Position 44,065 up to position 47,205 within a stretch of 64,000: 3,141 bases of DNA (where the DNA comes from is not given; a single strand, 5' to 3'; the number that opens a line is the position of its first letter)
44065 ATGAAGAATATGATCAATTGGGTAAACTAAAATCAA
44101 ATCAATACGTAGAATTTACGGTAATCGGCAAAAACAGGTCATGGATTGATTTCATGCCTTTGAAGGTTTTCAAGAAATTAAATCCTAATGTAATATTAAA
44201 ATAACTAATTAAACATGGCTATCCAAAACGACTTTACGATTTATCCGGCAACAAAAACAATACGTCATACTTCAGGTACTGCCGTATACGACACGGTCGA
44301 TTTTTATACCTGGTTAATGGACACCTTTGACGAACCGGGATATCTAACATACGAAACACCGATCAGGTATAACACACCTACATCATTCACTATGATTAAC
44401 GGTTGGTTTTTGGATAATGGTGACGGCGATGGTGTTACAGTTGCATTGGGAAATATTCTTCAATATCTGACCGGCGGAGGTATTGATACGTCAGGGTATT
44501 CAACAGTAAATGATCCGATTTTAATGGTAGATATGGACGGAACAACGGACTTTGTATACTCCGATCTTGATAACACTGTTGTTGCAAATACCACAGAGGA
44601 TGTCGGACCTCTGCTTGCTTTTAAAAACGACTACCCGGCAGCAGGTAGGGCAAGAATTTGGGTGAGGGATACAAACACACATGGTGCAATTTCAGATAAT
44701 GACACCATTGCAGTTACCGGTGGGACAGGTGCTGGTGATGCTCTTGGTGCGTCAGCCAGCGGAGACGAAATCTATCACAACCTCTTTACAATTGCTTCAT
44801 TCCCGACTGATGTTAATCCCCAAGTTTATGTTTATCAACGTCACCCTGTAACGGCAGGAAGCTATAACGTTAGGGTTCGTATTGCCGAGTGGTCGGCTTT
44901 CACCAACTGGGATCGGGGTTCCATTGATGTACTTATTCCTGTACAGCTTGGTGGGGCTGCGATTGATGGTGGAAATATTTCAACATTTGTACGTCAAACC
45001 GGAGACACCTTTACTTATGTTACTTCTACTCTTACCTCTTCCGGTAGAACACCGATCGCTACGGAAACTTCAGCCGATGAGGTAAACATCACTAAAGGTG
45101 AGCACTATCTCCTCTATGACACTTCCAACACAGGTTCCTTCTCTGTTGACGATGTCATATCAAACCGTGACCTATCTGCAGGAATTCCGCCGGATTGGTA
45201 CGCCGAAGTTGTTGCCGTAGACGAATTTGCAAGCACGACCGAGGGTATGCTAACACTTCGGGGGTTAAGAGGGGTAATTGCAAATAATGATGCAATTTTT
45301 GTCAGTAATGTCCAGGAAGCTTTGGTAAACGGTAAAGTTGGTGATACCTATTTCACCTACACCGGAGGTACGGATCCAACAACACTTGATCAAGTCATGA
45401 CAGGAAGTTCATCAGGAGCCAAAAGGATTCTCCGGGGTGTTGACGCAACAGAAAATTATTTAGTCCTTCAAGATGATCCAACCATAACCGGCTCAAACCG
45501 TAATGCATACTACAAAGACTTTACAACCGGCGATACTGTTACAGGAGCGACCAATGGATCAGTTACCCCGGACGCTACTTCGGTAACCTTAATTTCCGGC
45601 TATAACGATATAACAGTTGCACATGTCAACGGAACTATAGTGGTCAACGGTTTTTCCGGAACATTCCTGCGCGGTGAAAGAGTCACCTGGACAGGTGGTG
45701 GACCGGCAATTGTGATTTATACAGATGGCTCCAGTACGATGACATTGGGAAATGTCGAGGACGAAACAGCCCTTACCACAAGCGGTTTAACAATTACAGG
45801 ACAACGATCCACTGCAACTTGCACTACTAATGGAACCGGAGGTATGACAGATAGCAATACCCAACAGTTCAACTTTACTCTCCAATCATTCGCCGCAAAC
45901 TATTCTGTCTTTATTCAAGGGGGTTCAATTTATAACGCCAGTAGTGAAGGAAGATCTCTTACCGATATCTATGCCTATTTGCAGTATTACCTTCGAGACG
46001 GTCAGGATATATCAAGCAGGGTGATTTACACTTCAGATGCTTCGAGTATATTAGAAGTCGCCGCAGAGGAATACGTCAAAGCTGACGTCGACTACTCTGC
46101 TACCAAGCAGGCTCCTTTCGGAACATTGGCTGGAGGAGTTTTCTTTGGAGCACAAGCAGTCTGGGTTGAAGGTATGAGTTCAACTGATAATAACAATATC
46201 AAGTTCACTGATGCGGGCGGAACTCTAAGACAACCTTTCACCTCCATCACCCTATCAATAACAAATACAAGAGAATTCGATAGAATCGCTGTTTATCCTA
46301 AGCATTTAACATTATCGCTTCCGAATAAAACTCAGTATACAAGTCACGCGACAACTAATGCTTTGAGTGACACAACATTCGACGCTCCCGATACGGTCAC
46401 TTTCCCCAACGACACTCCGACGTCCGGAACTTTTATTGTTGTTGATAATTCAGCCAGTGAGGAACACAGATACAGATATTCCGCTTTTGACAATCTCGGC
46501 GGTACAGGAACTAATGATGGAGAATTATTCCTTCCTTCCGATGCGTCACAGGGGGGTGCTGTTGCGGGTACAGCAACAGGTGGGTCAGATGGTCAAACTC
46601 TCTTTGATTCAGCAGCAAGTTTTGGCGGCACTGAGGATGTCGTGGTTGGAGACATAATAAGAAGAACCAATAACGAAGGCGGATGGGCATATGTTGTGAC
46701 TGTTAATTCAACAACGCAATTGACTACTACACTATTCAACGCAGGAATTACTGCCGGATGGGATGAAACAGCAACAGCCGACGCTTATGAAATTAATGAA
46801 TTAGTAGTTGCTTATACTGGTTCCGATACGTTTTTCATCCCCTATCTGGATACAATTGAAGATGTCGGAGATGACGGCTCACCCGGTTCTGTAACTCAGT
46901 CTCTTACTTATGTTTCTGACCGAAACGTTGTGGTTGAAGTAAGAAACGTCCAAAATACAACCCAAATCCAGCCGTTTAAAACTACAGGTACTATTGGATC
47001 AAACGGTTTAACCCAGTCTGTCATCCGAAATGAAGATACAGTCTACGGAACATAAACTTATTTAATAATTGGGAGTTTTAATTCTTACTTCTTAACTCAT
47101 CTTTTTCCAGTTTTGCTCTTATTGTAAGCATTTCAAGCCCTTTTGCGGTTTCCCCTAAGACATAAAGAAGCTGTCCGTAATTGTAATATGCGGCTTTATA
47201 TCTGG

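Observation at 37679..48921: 11-kb block of three paralogous 800-960-aa S/T/G-rich proteins without signal peptides, plus a tailspike-like beta-helix protein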

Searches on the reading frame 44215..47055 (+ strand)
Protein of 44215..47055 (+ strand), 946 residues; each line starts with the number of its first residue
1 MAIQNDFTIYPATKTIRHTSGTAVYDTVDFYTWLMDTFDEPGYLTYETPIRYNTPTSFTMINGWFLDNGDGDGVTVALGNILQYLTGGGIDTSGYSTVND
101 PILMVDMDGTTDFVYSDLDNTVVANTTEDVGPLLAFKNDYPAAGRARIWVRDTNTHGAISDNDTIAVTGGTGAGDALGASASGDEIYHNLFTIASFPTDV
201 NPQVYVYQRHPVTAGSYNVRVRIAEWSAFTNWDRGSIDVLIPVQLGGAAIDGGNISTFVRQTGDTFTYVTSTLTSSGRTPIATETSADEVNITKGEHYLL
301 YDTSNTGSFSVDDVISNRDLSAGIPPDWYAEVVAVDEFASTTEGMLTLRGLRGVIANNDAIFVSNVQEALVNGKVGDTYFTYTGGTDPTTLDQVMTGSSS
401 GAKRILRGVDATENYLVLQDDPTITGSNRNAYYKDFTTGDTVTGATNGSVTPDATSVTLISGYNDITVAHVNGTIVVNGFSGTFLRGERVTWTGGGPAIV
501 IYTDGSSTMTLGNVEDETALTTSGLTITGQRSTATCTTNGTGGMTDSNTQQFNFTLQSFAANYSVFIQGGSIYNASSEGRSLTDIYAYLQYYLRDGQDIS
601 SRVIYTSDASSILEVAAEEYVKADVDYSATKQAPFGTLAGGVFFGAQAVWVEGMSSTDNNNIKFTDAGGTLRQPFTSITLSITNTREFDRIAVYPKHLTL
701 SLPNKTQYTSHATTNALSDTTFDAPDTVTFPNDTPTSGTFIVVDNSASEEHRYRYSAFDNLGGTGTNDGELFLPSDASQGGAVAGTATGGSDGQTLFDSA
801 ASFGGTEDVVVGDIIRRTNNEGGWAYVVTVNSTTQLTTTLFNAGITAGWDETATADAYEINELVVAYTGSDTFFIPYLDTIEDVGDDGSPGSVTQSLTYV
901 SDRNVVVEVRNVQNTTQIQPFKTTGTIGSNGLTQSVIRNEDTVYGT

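Call 4: search_protein_families(library=pfam, proteins=[window:44215-47055:+], max_evalue=0.1)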
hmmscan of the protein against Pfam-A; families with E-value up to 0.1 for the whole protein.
window:44215-47055:+ (946 aa): 0 families

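Call 5: search_protein_families(library=phrogs, proteins=[window:44215-47055:+], max_evalue=0.1)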
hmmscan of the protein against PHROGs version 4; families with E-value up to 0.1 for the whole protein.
window:44215-47055:+ (946 aa): 1 family
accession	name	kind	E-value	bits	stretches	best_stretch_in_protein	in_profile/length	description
phrog_5326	-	unknown function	0.0083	17.1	1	807-840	6-37/59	-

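Call 13: find_homologous_proteins(query=window:44215-47055:+, max_evalue=0.001)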
Query window:44215-47055:+ (946 aa): 201 proteins with E <= 0.001 among 8000 candidates; the best 120 are listed.
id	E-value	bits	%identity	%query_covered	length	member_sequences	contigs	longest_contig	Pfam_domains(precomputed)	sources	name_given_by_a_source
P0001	0.0e+0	2082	100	100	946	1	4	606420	-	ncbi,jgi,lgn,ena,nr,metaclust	ncbi:MAG TPA: hypothetical protein VI819_02470 [Patescibacteria group bacterium]|nr:hypothetical pro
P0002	0.0e+0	1370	70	100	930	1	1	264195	-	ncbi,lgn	-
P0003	0.0e+0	1346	68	100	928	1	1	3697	-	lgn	-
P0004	0.0e+0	1316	67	100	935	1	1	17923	-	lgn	-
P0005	0.0e+0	1265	66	100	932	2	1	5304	-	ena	-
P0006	0.0e+0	1230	65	100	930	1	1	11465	-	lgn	-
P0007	0.0e+0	1227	62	100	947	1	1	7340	-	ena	-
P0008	0.0e+0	1222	64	100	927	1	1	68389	-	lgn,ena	-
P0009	0.0e+0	1219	63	100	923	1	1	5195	-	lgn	-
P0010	0.0e+0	1218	64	100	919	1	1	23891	-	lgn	-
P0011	0.0e+0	1215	64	100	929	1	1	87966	-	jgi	jgi:hypothetical protein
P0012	0.0e+0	1201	63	100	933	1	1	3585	-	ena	-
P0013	0.0e+0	1199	64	100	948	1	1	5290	-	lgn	-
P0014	0.0e+0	1183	62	100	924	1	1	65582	-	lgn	-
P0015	0.0e+0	1167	61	100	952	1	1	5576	-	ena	-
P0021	0.0e+0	1144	60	100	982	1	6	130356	-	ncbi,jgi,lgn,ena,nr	ncbi:hypothetical protein KKH23_02905 [Patescibacteria group bacterium]|nr:hypothetical protein [Pat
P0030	0.0e+0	1038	57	100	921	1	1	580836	-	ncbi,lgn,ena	-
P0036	2.5e-293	994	56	100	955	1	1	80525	-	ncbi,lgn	ncbi:MAG: hypothetical protein ABIC96_03925 [Patescibacteria group bacterium]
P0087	6.8e-231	787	48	100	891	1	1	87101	-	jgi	jgi:hypothetical protein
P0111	4.1e-144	500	38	98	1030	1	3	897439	-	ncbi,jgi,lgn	-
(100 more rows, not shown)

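Call 14: find_encoding_contigs(protein=P0002, flank=10000, max_places=2)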
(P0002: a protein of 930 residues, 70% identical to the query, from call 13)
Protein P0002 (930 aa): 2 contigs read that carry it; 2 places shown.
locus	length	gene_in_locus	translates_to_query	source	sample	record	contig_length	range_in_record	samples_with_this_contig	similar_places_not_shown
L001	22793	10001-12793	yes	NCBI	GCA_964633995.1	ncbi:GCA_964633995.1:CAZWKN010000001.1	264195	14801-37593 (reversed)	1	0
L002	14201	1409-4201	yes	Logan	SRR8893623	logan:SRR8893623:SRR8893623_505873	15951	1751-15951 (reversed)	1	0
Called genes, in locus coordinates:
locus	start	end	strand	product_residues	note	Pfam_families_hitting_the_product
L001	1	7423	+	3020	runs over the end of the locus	-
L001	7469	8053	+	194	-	-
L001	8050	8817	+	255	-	PF08843:AbiEii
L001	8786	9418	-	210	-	-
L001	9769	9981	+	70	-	-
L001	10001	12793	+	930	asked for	-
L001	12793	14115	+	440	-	PF13229:Beta_helix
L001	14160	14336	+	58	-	PF02416:TatA_B_E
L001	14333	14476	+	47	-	PF02416:TatA_B_E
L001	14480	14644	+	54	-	PF02416:TatA_B_E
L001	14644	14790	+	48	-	PF02416:TatA_B_E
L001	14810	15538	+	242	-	PF00902:TatC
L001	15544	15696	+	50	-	PF02416:TatA_B_E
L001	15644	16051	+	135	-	-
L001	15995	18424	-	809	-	PF08239:SH3_3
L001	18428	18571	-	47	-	PF02416:TatA_B_E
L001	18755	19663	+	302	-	-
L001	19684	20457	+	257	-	PF00687:Ribosomal_L1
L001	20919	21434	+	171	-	PF00466:Ribosomal_L10, PF27436:RL10_C (weak)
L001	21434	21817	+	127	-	PF16320:Ribosomal_L12_N, PF00542:Ribosomal_L12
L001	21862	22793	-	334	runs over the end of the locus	PF06723:MreB_Mbl, PF00022:Actin (weak), PF00012:HSP70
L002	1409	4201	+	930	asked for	-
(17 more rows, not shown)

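Call 15: find_encoding_contigs(protein=P0030, flank=10000, max_places=2)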
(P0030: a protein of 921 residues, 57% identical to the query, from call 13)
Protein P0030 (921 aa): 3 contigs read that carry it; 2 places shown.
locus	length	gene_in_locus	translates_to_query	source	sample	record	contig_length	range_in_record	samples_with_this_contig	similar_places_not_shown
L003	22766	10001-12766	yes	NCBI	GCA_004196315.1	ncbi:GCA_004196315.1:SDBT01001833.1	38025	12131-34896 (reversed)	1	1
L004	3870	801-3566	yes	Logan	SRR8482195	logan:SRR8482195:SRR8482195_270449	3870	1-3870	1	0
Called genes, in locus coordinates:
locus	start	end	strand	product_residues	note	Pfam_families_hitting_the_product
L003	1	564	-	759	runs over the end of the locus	PF01391:Collagen (faint)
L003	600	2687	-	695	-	PF00534:Glycos_transf_1, PF13692:Glyco_trans_1_4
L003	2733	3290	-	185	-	-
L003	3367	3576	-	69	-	-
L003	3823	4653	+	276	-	PF02899:Phage_int_SAM_1, PF13495:Phage_int_SAM_4 (weak), PF00589:Phage_integrase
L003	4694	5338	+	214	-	PF05708:Peptidase_C92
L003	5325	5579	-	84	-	PF03083:MtN3_slv, PF04193:PQ-loop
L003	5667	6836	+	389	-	PF01391:Collagen (weak)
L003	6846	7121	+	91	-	-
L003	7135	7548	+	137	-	-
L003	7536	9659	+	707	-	-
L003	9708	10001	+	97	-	-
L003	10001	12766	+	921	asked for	-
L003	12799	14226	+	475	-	-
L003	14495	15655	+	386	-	-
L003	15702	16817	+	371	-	-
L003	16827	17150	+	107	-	-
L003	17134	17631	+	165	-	PF00293:NUDIX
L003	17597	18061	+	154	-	-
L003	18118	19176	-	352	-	PF13578:Methyltransf_24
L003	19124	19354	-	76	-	-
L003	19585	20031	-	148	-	-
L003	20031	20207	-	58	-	-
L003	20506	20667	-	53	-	-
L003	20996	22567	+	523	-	PF20656:MS_N, PF01274:MS_TIM-barrel, PF20659:MS_C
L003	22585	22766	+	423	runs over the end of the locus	PF00463:ICL, PF13714:PEP_mutase, PF00463:ICL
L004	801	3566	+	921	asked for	-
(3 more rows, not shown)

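Call 16: find_encoding_contigs(protein=P0111, flank=10000, max_places=2)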
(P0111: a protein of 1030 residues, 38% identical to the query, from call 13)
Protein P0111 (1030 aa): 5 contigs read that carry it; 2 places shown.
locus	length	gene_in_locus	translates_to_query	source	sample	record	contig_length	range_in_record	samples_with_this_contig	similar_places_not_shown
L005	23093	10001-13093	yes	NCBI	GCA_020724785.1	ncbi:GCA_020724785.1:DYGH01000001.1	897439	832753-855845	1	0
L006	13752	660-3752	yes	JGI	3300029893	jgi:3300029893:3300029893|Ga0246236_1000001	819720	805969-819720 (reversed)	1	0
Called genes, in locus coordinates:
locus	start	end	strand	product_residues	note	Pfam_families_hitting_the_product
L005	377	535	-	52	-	-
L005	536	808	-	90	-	-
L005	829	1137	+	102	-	-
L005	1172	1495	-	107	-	-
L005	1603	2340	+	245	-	-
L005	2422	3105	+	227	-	-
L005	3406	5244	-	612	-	PF03485:Arg_tRNA_synt_N, PF00750:tRNA-synt_1d, PF05746:DALR_1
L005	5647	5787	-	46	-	-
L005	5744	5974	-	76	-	-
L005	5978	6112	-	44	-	-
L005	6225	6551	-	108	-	-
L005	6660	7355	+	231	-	-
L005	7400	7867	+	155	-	-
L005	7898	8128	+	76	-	-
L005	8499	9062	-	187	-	-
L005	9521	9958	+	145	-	-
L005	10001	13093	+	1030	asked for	-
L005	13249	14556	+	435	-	PF13229:Beta_helix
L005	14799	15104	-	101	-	-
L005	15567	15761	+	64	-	PF02416:TatA_B_E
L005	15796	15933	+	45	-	PF02416:TatA_B_E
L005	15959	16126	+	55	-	PF02416:TatA_B_E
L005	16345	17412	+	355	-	PF03924:CHASE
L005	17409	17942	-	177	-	PF13399:LytR_C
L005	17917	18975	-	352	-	PF00041:fn3 (weak), PF16656:Pur_ac_phosph_N (weak)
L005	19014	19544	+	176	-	-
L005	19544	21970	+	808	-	PF02369:Big_1 (weak)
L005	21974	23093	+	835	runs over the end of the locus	-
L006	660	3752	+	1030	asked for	-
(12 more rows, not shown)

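Call 19: search_solved_structures(query=window:44215-47055:+, max_evalue=10)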
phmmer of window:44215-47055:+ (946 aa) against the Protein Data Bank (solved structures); distinct sequences matched with E-value up to 10: 0.

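Call 31: search_dna_similar(query=window:44215-47055:+, collection=phages, mode=protein, max_evalue=0.01)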
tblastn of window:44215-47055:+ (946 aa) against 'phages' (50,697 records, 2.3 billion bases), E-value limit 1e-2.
No match.

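Call 33: find_related_loci(query=A1, collection=viral_contigs, flank=10000)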
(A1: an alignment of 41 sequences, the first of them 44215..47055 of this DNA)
Query A1 (946 aa) in viral_contigs; peptide patterns used: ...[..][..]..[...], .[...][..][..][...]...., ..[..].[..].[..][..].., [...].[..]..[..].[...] (x = any residue, [..] = any of these).
199 stretches matched a pattern; 157 encode a relative of the query (tblastn E <= 1e-3); the best 80 are kept; 77 distinct loci.
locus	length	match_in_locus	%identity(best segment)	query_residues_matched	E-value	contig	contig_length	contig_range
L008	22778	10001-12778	52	1-944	0e+0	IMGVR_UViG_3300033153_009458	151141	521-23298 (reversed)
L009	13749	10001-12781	50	1-944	0e+0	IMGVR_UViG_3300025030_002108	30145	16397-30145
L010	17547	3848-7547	49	1-943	0e+0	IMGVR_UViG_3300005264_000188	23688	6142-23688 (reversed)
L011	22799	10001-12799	50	1-944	0e+0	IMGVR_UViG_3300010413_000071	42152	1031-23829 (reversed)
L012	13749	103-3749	48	3-944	0e+0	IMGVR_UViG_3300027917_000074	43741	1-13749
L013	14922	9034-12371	40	1-943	2e-169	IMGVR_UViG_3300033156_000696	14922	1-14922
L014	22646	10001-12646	40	1-944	1e-165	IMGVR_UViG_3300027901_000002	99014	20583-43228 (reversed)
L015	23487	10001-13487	36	1-943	3e-142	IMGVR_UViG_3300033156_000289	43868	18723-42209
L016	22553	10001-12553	37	1-943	5e-137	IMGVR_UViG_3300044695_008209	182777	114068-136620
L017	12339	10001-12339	53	1-943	9e-130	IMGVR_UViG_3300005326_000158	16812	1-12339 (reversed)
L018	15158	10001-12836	40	1-943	1e-126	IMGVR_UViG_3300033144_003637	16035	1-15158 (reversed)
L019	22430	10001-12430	36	1-943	8e-117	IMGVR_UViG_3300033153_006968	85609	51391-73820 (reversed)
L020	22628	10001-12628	43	1-943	0e+0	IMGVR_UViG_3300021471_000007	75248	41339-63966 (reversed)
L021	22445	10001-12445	35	1-943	4e-105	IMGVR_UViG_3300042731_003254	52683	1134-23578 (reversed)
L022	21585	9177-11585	35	1-943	2e-101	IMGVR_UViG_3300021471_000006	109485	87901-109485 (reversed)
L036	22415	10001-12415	36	3-944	2e-33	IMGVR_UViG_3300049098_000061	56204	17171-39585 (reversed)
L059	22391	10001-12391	33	1-943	3e-23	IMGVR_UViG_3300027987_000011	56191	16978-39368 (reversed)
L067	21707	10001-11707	28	6-943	2e-20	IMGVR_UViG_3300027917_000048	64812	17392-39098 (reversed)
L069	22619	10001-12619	25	1-945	4e-20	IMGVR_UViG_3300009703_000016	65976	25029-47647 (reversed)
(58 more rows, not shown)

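Call 34: predict_structure(alignment_id=A1)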
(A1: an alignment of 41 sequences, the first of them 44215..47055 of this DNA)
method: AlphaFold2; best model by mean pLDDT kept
length: 946 residues; sequences in the alignment: 41
mean_pLDDT: 86.9   pTM: 0.78
mean pLDDT of the five models: 86.9, 86.9, 84.5, 84.1, 81.8
residues with pLDDT >= 90: 467; 70-90: 405; 50-70: 66; < 50: 8
segments of 3 or more residues with pLDDT < 50: none
pLDDT, mean of each block of 10 residues (from residue 1): 87 92 87 93 90 93 92 67 88 90 93 93 91 93 91 91 94 93 92 75 83 74 60 67 89 87 77 89 67 86 91 87 77 91 92 92 91 96 93 95 95 94 79 91 96 94 93 91 91 85 91 87 88 88 84 81 94 79 91 86 88 88 84 81 90 89 92 88 92 93 93 89 86 91 93 90 67 67 77 87 74 88 88 89 75 78 91 95 87 90 93 79 92 90 68
secondary structure, 60 per line:
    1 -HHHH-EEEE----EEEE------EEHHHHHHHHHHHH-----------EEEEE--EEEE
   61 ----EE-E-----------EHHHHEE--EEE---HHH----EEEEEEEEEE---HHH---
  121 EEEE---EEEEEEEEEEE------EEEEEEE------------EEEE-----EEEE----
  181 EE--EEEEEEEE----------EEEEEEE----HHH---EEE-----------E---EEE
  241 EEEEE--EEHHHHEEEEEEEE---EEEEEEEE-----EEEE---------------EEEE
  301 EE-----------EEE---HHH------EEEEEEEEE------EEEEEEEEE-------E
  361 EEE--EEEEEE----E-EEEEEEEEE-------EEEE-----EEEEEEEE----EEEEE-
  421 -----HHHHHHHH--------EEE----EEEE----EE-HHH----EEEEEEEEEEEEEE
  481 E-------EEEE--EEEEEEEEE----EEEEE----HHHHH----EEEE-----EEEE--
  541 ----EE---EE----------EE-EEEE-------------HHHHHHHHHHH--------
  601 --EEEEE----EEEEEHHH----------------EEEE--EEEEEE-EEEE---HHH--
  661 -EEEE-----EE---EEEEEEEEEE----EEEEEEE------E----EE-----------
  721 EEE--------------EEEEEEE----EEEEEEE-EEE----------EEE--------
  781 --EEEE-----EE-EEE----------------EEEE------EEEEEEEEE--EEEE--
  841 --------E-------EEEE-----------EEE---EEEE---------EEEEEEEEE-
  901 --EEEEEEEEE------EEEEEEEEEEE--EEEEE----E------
elements in order (helices of 4 or more, strands of 3 or more residues): H2-5 E7-10 E15-18 H27-38 E50-54 E57-60 H81-84 E89-91 E102-111 E121-124 E128-138 E145-151 E164-167 E173-176 E185-192 E203-209 E220-222 E238-245 H250-253 E254-261 E265-272 E278-281 E297-302 E314-316 E329-337 E344-352 E360-363 E366-371 E378-386 E394-397 E403-410 E415-419 H426-433 E442-444 E449-452 E467-481 E489-492 E495-503 E508-512 H517-521 E526-529 E535-538 E565-568 H582-592 E603-607 E612-616 E636-639 E642-647 E649-652 E662-665 E676-685 E690-696 E721-723 E738-744 E749-755 E757-759 E770-772 E783-786 E795-797 E814-817 E824-832 E835-838 E857-860 E872-874 E878-881 E891-899 E903-911 E918-928 E931-935

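Call 38: fold_search(model_id=the predicted structure, library=pdb)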
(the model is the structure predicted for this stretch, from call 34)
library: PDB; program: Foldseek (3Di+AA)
matches with E <= 10: 605; with E <= 0.001: 0
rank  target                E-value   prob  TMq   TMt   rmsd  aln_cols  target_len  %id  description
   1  1pez_A                1.2e-02  0.57  0.08  0.10  11.9       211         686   18  Bacillus circulans strain 251 mutant A230V (released 2003-10-28)
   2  1ot1_A                1.9e-02  0.51  0.08  0.10  12.0       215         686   18  Bacillus circulans strain 251 Cyclodextrin glycosyl transferase mutant D135A (released 2003-06-03)
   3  1ot2_A                3.0e-02  0.44  0.08  0.10  11.6       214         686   18  Bacillus circulans strain 251 Cyclodextrin glycosyl transferase mutant D135N (released 2003-06-03)
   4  1cxl_A                3.1e-02  0.44  0.08  0.10  11.6       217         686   16  COMPLEX BETWEEN A COVALENT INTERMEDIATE AND BACILLUS CIRCULANS STRAIN 251 CGTASE E257Q (released 1999-05-03)
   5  1dtu_A                3.3e-02  0.44  0.08  0.10  11.8       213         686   18  BACILLUS CIRCULANS STRAIN 251 CYCLODEXTRIN GLYCOSYLTRANSFERASE: A MUTANT Y89D/S146P COMPLEXED TO AN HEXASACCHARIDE INH (released 2000-03-06)
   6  1pj9_A                3.5e-02  0.44  0.08  0.11  12.0       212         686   17  Bacillus circulans strain 251 loop mutant 183-195 (released 2004-02-03)
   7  1cgy_A                3.5e-02  0.41  0.08  0.10  11.8       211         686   19  SITE DIRECTED MUTATIONS OF THE ACTIVE SITE RESIDUE TYROSINE 195 OF CYCLODEXTRIN GLYXOSYLTRANSFERASE FROM BACILLUS CIRC (released 1995-02-07)
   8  1cgx_A                3.7e-02  0.41  0.08  0.11  11.4       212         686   18  SITE DIRECTED MUTATIONS OF THE ACTIVE SITE RESIDUE TYROSINE 195 OF CYCLODEXTRIN GLYXOSYLTRANSFERASE FROM BACILLUS CIRC (released 1995-02-07)
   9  1cgv_A                5.0e-02  0.35  0.08  0.11  11.5       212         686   18  SITE DIRECTED MUTATIONS OF THE ACTIVE SITE RESIDUE TYROSINE 195 OF CYCLODEXTRIN GLYCOSYLTRANSFERASE FROM BACILLUS CIRC (released 1995-02-27)
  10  1eo5_A                7.1e-02  0.33  0.08  0.10  11.9       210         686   18  Bacillus circulans strain 251 cyclodextrin glycosyltransferase in complex with maltoheptaose (released 2000-11-22)
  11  1ciu                  7.5e-02  0.30  0.08  0.11  11.7       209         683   13  THERMOSTABLE CGTASE FROM THERMOANAEROBACTERIUM THERMOSULFURIGENES EM1 AT PH 8.0. (released 1996-03-08)
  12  1kck_A                8.3e-02  0.30  0.08  0.10  11.9       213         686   17  Bacillus circulans strain 251 Cyclodextrin glycosyl transferase mutant N193G (released 2002-01-16)
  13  1v3k_A                8.8e-02  0.25  0.08  0.11  11.6       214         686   15  Crystal structure of F283Y mutant cyclodextrin glycosyltransferase (released 2004-08-03)
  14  1v3j_A                1.0e-01  0.28  0.08  0.11  11.5       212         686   16  Crystal structure of F283L mutant cyclodextrin glycosyltransferase (released 2004-08-03)
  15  1kcl_A                1.1e-01  0.30  0.08  0.11  11.9       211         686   18  Bacillus ciruclans strain 251 Cyclodextrin glycosyl transferase mutant G179L (released 2002-01-16)
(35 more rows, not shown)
